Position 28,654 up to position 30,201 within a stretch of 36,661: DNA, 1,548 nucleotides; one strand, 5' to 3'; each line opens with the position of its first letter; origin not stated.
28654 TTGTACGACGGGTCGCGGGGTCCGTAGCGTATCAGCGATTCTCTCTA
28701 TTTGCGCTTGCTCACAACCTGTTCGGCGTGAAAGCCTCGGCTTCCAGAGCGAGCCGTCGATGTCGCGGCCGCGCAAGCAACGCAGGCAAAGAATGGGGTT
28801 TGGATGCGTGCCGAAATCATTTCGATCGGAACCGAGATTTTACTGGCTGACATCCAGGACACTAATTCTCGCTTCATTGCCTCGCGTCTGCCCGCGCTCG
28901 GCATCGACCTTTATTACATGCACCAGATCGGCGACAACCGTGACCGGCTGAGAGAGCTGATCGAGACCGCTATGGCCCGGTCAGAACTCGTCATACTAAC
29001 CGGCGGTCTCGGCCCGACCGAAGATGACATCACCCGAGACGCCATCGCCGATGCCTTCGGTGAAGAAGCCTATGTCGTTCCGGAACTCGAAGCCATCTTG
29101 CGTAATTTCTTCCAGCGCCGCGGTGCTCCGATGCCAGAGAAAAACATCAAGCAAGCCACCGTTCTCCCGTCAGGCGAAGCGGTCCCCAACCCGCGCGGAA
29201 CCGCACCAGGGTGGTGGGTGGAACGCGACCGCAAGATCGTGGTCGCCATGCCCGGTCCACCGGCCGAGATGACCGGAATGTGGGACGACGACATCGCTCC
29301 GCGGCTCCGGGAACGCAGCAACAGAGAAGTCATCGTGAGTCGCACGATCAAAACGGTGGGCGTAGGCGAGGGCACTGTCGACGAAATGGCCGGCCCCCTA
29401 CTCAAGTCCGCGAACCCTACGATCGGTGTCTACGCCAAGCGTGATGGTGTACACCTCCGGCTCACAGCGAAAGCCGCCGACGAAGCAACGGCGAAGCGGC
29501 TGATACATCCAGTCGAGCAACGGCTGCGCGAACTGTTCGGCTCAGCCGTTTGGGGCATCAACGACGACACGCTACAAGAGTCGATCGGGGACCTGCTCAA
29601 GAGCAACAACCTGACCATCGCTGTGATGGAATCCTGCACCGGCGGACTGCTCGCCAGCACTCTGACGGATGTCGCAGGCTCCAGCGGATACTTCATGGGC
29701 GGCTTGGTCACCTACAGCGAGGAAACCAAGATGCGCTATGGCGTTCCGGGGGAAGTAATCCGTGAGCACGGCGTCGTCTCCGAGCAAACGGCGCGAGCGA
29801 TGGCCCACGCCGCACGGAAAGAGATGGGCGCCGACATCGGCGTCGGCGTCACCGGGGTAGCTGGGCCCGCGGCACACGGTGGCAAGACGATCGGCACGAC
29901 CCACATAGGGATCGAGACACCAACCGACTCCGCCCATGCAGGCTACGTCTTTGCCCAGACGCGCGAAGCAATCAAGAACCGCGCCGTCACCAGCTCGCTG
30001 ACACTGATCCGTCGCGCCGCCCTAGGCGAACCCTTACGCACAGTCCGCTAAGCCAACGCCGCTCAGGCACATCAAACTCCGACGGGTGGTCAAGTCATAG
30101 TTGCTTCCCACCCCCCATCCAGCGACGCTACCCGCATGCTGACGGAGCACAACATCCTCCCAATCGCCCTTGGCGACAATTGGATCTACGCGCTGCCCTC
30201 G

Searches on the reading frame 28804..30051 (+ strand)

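Call 62: search_protein_families(library=pfam, proteins=[window:28804-30051:+], max_evalue=0.00001)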
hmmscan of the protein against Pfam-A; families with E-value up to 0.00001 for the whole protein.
window:28804-30051:+ (415 aa): 3 families
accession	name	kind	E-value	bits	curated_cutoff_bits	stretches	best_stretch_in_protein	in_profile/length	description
PF02464.23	CinA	-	1.9e-46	157.9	23.5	1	255-404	2-153/155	Competence-damaged protein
PF00994.29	MoCF_biosynth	-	4.2e-34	117.8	26.6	1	4-169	1-143/144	Probable molybdopterin binding domain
PF18146.6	CinA_KH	-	2.2e-25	89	27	1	179-251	1-73/73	Damage-inducible protein CinA KH domain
